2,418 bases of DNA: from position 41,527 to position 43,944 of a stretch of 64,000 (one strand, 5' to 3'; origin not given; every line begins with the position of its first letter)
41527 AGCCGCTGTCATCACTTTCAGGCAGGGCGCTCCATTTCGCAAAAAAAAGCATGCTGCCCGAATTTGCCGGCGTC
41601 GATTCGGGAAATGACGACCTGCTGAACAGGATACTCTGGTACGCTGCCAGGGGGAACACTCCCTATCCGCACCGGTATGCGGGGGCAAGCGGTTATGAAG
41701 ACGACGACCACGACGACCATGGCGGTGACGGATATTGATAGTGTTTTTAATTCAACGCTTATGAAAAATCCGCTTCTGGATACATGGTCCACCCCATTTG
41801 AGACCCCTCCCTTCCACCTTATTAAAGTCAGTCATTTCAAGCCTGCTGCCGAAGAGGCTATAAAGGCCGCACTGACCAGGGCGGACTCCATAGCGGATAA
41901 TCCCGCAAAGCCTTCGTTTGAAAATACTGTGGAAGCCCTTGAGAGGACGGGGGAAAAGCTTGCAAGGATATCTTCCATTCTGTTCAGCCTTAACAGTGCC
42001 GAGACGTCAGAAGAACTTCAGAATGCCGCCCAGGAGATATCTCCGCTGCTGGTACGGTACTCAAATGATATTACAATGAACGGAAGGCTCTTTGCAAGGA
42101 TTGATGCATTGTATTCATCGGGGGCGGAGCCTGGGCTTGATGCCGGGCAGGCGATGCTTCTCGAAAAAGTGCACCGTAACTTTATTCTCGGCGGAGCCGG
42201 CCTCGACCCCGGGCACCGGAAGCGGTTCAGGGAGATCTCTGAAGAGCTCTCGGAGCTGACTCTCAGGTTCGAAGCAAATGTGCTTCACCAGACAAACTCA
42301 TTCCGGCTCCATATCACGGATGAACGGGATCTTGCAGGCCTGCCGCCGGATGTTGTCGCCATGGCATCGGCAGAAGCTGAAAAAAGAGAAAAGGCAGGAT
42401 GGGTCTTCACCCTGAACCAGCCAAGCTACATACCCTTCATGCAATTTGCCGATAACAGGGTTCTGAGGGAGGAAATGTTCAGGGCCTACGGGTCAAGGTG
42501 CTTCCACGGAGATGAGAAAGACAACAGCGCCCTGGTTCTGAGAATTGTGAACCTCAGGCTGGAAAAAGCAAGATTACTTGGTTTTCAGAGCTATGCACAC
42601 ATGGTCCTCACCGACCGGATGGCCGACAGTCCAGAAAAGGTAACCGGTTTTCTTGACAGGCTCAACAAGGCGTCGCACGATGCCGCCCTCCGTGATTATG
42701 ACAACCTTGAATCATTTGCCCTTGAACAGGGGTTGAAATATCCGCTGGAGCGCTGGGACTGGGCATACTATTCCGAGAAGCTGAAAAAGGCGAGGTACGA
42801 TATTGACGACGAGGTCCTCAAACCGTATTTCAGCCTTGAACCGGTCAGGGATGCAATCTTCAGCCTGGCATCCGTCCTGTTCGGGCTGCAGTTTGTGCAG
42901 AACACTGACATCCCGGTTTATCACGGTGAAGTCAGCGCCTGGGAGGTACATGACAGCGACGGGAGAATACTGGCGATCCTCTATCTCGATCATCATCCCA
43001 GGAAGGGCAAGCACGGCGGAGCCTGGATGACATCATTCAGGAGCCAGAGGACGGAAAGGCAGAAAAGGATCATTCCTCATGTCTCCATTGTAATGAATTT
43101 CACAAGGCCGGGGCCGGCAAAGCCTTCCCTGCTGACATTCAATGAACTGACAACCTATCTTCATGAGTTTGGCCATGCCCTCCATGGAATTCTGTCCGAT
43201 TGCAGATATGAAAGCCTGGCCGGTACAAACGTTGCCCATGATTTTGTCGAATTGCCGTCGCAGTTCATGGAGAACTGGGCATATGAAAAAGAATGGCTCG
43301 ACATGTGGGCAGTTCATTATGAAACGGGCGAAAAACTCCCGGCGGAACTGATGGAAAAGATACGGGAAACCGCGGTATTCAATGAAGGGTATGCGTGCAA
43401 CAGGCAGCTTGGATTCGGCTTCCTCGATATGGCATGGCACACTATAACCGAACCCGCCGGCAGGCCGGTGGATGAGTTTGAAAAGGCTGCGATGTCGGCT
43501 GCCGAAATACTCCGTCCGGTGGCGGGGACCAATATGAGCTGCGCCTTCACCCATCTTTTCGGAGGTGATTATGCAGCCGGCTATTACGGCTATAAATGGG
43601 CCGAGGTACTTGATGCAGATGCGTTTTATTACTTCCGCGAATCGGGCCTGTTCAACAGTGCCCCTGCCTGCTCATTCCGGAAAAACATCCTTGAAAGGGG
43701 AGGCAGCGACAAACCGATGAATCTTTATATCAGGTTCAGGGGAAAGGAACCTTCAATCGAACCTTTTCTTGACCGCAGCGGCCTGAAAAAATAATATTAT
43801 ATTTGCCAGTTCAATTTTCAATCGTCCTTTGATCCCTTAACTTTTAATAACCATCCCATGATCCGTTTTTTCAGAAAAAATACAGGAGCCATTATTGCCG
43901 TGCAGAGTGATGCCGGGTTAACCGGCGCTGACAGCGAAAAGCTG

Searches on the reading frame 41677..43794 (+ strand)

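Call 33: search_protein_families(library=pfam, proteins=[window:41677-43794:+], max_evalue=0.000001)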
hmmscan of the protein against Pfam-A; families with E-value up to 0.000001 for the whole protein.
window:41677-43794:+ (705 aa): 2 families
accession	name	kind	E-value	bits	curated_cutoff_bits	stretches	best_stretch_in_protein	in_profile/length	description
PF01432.26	Peptidase_M3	-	1.9e-124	417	27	1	255-702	2-456/457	Peptidase family M3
PF19310.4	TOP_N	-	3.9e-08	33.6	27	1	76-178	18-120/123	Neurolysin/Thimet oligopeptidase, N-terminal domain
